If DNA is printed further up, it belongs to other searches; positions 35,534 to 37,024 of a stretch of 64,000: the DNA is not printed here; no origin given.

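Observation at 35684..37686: Adjacent FlgS/FlgR-like pair: cytoplasmic histidine kinase plus sigma-54 activator lacking any DNA-binding domain, embedded in flagellar loci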

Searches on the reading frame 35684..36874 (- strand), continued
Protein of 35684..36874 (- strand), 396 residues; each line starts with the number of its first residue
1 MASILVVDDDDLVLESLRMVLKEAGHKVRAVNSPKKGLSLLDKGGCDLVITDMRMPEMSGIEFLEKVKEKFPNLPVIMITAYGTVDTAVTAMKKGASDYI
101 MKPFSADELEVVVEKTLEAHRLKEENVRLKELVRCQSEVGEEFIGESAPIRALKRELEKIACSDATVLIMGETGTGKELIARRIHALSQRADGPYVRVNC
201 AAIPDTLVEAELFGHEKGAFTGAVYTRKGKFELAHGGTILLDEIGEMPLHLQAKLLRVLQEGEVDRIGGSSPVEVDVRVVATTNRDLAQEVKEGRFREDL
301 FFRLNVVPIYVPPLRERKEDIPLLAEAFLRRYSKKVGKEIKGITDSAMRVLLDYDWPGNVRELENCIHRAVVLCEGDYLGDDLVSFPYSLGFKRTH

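Call 30: find_encoding_contigs(protein=P0038, flank=6000, max_places=2)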
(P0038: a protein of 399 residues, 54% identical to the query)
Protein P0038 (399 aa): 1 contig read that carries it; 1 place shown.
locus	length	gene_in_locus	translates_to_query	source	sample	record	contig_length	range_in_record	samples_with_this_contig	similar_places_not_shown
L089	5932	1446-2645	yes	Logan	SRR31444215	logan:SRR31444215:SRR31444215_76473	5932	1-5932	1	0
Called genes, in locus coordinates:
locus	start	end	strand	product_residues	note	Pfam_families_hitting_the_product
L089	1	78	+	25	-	?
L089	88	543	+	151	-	PF05130:FlgN (weak)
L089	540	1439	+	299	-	PF00512:HisKA, PF02518:HATPase_c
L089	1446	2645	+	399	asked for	PF00072:Response_reg, PF00158:Sigma54_activat, PF14532:Sigma54_activ_2, PF00004:AAA (weak), PF07724:AAA_2, PF07728:AAA_5, PF25601:AAA_lid_14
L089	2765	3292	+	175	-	-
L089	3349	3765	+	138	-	PF00460:Flg_bb_rod (weak), PF06429:Flg_bbr_C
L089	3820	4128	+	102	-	PF02049:FliE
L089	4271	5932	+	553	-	PF01514:YscJ_FliF, PF08345:YscJ_FliF_C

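Call 31: find_encoding_contigs(protein=P0056, flank=6000, max_places=2)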
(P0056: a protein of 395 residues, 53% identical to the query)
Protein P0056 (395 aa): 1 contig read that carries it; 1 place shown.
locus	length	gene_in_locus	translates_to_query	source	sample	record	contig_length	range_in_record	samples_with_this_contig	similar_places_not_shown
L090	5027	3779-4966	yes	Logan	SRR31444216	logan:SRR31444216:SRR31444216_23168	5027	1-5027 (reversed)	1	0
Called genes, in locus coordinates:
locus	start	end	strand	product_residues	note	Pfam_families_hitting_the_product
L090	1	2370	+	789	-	?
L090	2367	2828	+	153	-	PF05130:FlgN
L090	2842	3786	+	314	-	PF00512:HisKA, PF02518:HATPase_c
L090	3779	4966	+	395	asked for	PF00072:Response_reg, PF00158:Sigma54_activat, PF01078:Mg_chelatase (faint), PF14532:Sigma54_activ_2, PF00004:AAA, PF07724:AAA_2 (weak), PF07728:AAA_5, PF25601:AAA_lid_14, +1 more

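Call 39: search_solved_structures(query=window:35684-36874:-, max_evalue=1e-20)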
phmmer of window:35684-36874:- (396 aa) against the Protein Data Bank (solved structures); distinct sequences matched with E-value up to 1e-20: 41.
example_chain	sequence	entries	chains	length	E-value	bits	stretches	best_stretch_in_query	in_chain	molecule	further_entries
1ny5_A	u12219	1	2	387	2.5e-110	372.4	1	3-380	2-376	transcriptional regulator (NtrC family)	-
4l4u_A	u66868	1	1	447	4.5e-110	371.5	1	3-395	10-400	Transcriptional regulator (NtrC family)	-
5ep0_A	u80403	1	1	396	9.3e-102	344.2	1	3-384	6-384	Putative repressor protein luxO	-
3dzd_A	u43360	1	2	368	3e-101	342.5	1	4-379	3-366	Transcriptional regulator (NtrC family)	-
1ojl_A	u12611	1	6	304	3.2e-87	296.4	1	140-381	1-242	TRANSCRIPTIONAL REGULATORY PROTEIN ZRAR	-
9qq6_C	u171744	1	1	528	1.3e-86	294.3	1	122-386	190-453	Nif-specific regulatory protein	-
5m7n_A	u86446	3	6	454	1.2e-85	291.1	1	2-384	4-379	Nitrogen assimilation regulatory protein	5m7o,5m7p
4ly6_A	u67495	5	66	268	1.2e-84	287.8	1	130-380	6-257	Transcriptional regulator (NtrC family)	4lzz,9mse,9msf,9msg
1ny6_A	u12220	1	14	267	1.3e-84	287.8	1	130-380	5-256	transcriptional regulator (NtrC family)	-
3m0e_A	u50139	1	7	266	8.9e-84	285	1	130-380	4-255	Transcriptional regulator (NtrC family)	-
4qhs_A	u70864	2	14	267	8.3e-80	271.9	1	156-381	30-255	Flagellar regulatory protein C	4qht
6iy8_A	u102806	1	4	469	1.4e-79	271.2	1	137-375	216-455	Positive regulator CapR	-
6luf_A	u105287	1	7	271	4.4e-79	269.6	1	156-381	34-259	Flagellar regulatory protein C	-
6lua_A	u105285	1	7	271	6e-79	269.1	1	156-381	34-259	Flagellar regulatory protein C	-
26jl_A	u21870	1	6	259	4.5e-77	263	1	140-376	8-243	Flagellar regulatory protein A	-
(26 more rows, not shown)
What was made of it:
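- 35684..36874 (-): Sigma-54 activator response regulator (396 aa): REC, AAA+ and lid, with no DNA-binding domain. Closest solved structure is A. aeolicus NtrC1, 1NY5 (call 39).
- Closest known: Aquifex aeolicus NtrC1. Same: It is the closest solved structure, aligning over REC, linker and AAA+ (372 bits, residues 3-380) (call 39).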

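Call 59: find_encoding_contigs(protein=P0020, flank=8000, max_places=1)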
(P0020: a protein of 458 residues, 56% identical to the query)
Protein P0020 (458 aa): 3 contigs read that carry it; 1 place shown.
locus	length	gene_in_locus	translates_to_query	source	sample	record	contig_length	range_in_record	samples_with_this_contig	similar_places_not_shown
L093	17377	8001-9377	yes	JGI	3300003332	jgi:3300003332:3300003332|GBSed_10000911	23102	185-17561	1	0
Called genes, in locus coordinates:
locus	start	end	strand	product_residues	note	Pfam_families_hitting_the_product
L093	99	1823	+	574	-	PF00474:SSF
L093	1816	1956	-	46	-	-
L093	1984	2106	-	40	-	-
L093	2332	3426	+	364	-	PF00988:CPSase_sm_chain, PF00117:GATase, PF07722:Peptidase_C26 (weak)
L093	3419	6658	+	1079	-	PF25596:CPSase_L_D1, PF02786:CPSase_L_D2, PF07478:Dala_Dala_lig_C (weak), PF02787:CPSase_L_D3, PF25596:CPSase_L_D1, PF02222:ATP-grasp, PF02786:CPSase_L_D2, PF02142:MGS, +3 more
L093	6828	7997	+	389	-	PF00989:PAS, PF13188:PAS_8 (weak), PF08448:PAS_4, PF13426:PAS_9, PF24820:Diguanyl_cycl_sensor (weak), PF00512:HisKA, PF02518:HATPase_c, PF13581:HATPase_c_2 (weak), +1 more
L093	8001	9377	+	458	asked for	PF00072:Response_reg, PF00158:Sigma54_activat, PF14532:Sigma54_activ_2, PF00004:AAA (weak), PF07724:AAA_2 (weak), PF07728:AAA_5, PF25601:AAA_lid_14, PF02954:HTH_8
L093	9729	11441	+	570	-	PF07973:tRNA_SAD, PF00587:tRNA-synt_2b, PF03129:HGTP_anticodon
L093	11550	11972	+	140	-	PF05198:IF3_N, PF00707:IF3_C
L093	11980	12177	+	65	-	PF01632:Ribosomal_L35p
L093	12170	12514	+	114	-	PF00453:Ribosomal_L20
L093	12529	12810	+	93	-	PF06005:ZapB (weak)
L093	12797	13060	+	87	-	PF05164:ZapA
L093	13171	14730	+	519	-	PF12072:RNase_Y_N, PF00013:KH_1, PF01966:HD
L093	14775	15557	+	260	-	PF00149:Metallophos, PF13277:YmdB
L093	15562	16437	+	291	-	PF00763:THF_DHG_CYH, PF02882:THF_DHG_CYH_C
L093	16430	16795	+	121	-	PF12675:DUF3795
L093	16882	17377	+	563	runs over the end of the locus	PF00587:tRNA-synt_2b, PF04073:tRNA_edit, PF03129:HGTP_anticodon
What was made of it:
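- The closest HTH-bearing relative examined, P0020, sits in a non-flagellar locus (call 59). The closest HTH-bearing homologue is in a non-flagellar locus (call 59).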

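Call 88: search_protein_families(library=pfam, proteins=[L008:803-1294:+, L009:6426-6824:+, L052:7860-8276:+, L009:4258-6180:+, L014:6046-8661:+, L014:8715-9980:+, L009:6821-8080:+, L052:8282-9571:+, L008:1298-2203:+, L008:2-541:+], max_evalue=0.01)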
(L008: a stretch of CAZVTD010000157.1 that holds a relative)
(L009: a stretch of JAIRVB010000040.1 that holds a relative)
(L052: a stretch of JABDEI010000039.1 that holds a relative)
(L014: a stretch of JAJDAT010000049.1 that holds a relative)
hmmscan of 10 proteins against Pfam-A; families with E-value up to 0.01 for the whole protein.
L008:803-1294:+ (163 aa): 1 family
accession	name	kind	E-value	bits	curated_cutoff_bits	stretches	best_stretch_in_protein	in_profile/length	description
PF05130.17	FlgN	-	1.8e-05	25.6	30.5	1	20-80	4-63/147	FlgN protein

L009:6426-6824:+ (132 aa): 2 families
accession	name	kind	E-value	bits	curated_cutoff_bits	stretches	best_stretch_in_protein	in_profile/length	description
PF10303.14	DUF2408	-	0.0029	18.6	25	1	34-124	19-108/130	Protein of unknown function (DUF2408)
PF05130.17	FlgN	-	0.0034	18.3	30.5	0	13-119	4-115/147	FlgN protein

L052:7860-8276:+ (138 aa): 1 family
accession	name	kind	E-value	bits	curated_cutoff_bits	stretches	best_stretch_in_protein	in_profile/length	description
PF05130.17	FlgN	-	0.00016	22.6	30.5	1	14-125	3-122/147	FlgN protein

L009:4258-6180:+ (640 aa): 29 families (the best 25 are shown)
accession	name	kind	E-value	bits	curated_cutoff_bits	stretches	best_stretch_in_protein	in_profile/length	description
PF07719.23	TPR_2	-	7.4e-43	141.6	27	5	44-75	3-34/34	Tetratricopeptide repeat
PF13432.12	TPR_16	-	7.7e-32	109.8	32.7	4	362-425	2-62/65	Tetratricopeptide repeat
PF00515.34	TPR_1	-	1e-29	101.5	27.8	4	44-75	3-34/34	Tetratricopeptide repeat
PF13174.12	TPR_6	-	1.8e-29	100.7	26.3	4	586-615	3-32/33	Tetratricopeptide repeat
PF13424.12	TPR_12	-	4e-29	101.1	30.1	4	440-498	12-75/77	Tetratricopeptide repeat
PF13181.12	TPR_8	-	1.8e-28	96.6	25.7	3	469-500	2-33/34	Tetratricopeptide repeat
PF13428.12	TPR_14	-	1e-23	81.8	23.5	1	45-85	4-44/44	Tetratricopeptide repeat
PF14559.12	TPR_19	-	1.8e-22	79.9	25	4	89-136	4-51/68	Tetratricopeptide repeat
PF13176.12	TPR_7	-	1.7e-13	49.9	27.9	0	586-615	2-31/36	Tetratricopeptide repeat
PF13414.12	TPR_11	-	4.1e-12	46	26.8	0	366-405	3-39/42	TPR repeat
PF24575.1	TPR_Slam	-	7.5e-11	42.8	35.2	1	44-85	49-90/104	Surface lipoprotein assembly modifier, N-terminal TPR repeats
PF13431.12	TPR_17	-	1.4e-10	41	24.4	0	65-92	2-29/34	Tetratricopeptide repeat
PF12895.13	ANAPC3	-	8.6e-08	32.8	27.2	0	26-99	8-79/82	Anaphase-promoting complex, cyclosome, subunit 3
PF25064.1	ARM_TT21_5th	-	1.9e-07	31.8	27.8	0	55-100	14-59/117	TT21 fifth ARM repeats domain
PF25063.1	ARM_TT21_C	-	5.1e-07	30.2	35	0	38-75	160-197/209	Tetratricopeptide repeat protein 21 C-terminal ARM domain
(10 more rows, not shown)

L014:6046-8661:+ (871 aa): 20 families
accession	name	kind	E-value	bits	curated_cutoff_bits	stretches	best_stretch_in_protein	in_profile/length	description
PF07719.23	TPR_2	-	3.9e-32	108.1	27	1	778-810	2-34/34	Tetratricopeptide repeat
PF13174.12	TPR_6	-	5.4e-26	89.9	26.3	1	779-810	2-33/33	Tetratricopeptide repeat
PF13428.12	TPR_14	-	1.5e-25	87.5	23.5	1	777-811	1-35/44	Tetratricopeptide repeat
PF13424.12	TPR_12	-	9.5e-23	80.6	30.1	3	777-839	3-70/77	Tetratricopeptide repeat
PF00515.34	TPR_1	-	6.6e-22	76.8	27.8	1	778-810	2-34/34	Tetratricopeptide repeat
PF13181.12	TPR_8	-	9.1e-22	75.8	25.7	1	778-810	2-34/34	Tetratricopeptide repeat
PF13432.12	TPR_16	-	1.8e-19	70.2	32.7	2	739-811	1-65/65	Tetratricopeptide repeat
PF14559.12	TPR_19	-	1.3e-17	64.3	25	0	777-811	25-59/68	Tetratricopeptide repeat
PF13525.12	YfiO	-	9.7e-11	42.3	25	1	738-828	8-93/203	Outer membrane lipoprotein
PF12895.13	ANAPC3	-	4.8e-10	40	27.2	1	361-446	3-80/82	Anaphase-promoting complex, cyclosome, subunit 3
PF09976.15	TPR_21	-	1e-07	32.3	25.5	1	346-446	75-170/193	Tetratricopeptide repeat-like domain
PF25064.1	ARM_TT21_5th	-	2.1e-07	31.7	27.8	0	425-466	4-42/117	TT21 fifth ARM repeats domain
PF13176.12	TPR_7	-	3.3e-06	27.2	27.9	0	630-657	3-30/36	Tetratricopeptide repeat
PF25058.1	ARM_TT21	-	7e-05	23.3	27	0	651-726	45-120/155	Tetratricopeptide repeat protein 21 ARM repeat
PF13371.12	TPR_9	-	0.00016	22.1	35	0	764-811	17-63/73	Tetratricopeptide repeat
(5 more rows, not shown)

L014:8715-9980:+ (421 aa): 11 families
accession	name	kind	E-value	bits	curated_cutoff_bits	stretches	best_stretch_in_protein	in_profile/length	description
PF02518.31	HATPase_c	-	1.2e-26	93.8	26.4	1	303-416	1-109/111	Histidine kinase-, DNA gyrase B-, and HSP90-like ATPase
PF00989.32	PAS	-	6e-14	52.5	22.6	1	70-177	3-113/113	PAS fold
PF00512.31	HisKA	-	4.6e-13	49.5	26.9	1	196-258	2-63/66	His Kinase A (phospho-acceptor) domain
PF13426.13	PAS_9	-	1.1e-12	48.6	27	1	79-179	2-103/103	PAS domain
PF08448.16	PAS_4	-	1.2e-09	38.8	23.1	1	74-182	1-110/110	PAS fold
PF13596.12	PAS_10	-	7.9e-09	36.6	22.1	1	70-178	1-106/106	PAS domain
PF13188.13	PAS_8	-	0.00056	20.2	21.8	1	69-117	2-47/65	PAS domain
PF13589.12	HATPase_c_3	-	0.0047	17.4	25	0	311-374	6-59/137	Histidine kinase-, DNA gyrase B-, and HSP90-like ATPase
PF12860.13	PAS_7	-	0.005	17.4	27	0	74-184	1-114/115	PAS fold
PF00992.25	Troponin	-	0.0071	17.1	26.2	0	4-68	18-86/134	Troponin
PF14501.12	HATPase_c_5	-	0.0073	16.6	22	1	309-414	7-99/102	GHKL domain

L009:6821-8080:+ (419 aa): 8 families
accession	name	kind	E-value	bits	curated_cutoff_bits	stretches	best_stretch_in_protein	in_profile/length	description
PF02518.31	HATPase_c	-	5.6e-26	91.6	26.4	1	312-418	2-109/111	Histidine kinase-, DNA gyrase B-, and HSP90-like ATPase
PF00989.32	PAS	-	6.5e-16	58.8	22.6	1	75-181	3-112/113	PAS fold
PF13426.13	PAS_9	-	1.3e-15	58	27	1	84-183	2-102/103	PAS domain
PF00512.31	HisKA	-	5.5e-12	46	26.9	1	201-262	2-62/66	His Kinase A (phospho-acceptor) domain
PF08448.16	PAS_4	-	2.2e-07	31.5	23.1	1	83-186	5-109/110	PAS fold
PF13596.12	PAS_10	-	0.00032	21.7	22.1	1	75-182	1-105/106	PAS domain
PF13188.13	PAS_8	-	0.00051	20.3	21.8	1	75-122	3-47/65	PAS domain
PF13589.12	HATPase_c_3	-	0.0012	19.4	25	1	316-372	3-55/137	Histidine kinase-, DNA gyrase B-, and HSP90-like ATPase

L052:8282-9571:+ (429 aa): 4 families
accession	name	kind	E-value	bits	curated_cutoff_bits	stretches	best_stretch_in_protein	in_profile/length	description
PF02518.31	HATPase_c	-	3.1e-27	95.7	26.4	1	323-427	2-110/111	Histidine kinase-, DNA gyrase B-, and HSP90-like ATPase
PF00512.31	HisKA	-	1.8e-15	57.1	26.9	1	214-275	2-62/66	His Kinase A (phospho-acceptor) domain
PF00989.32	PAS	-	0.00036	20.9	22.6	1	78-162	3-90/113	PAS fold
PF13426.13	PAS_9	-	0.00038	21.1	27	1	87-197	2-103/103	PAS domain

L008:1298-2203:+ (301 aa): 2 families
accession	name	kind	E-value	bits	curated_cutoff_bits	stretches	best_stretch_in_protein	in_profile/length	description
PF02518.31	HATPase_c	-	1.1e-21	77.8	26.4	1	174-280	2-109/111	Histidine kinase-, DNA gyrase B-, and HSP90-like ATPase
PF00512.31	HisKA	-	2.7e-12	47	26.9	1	67-127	3-62/66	His Kinase A (phospho-acceptor) domain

L008:2-541:+ (179 aa): 12 families
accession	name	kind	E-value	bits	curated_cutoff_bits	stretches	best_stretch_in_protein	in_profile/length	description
PF13432.12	TPR_16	-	1.1e-08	35.8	32.7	2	90-145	1-53/65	Tetratricopeptide repeat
PF13174.12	TPR_6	-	5.6e-06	27.1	26.3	1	88-119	2-33/33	Tetratricopeptide repeat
PF07719.23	TPR_2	-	1e-05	25.7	27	1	88-115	3-30/34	Tetratricopeptide repeat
PF13414.12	TPR_11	-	8.8e-05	22.6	26.8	1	94-111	2-19/42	TPR repeat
PF13181.12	TPR_8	-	0.00016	22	25.7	0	88-115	3-30/34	Tetratricopeptide repeat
PF13424.12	TPR_12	-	0.00033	21.2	30.1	1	91-142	8-64/77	Tetratricopeptide repeat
PF00515.34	TPR_1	-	0.0005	20.2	27.8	1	88-111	3-26/34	Tetratricopeptide repeat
PF13428.12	TPR_14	-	0.00097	20.1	23.5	1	87-126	2-41/44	Tetratricopeptide repeat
PF13431.12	TPR_17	-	0.0016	19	24.4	0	125-143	15-33/34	Tetratricopeptide repeat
PF25064.1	ARM_TT21_5th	-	0.0019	18.9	27.8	1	93-159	8-71/117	TT21 fifth ARM repeats domain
PF12895.13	ANAPC3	-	0.0033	18.1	27.2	0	84-141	21-74/82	Anaphase-promoting complex, cyclosome, subunit 3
PF07721.20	TPR_4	-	0.0068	17.4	27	0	88-108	3-23/26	Tetratricopeptide repeat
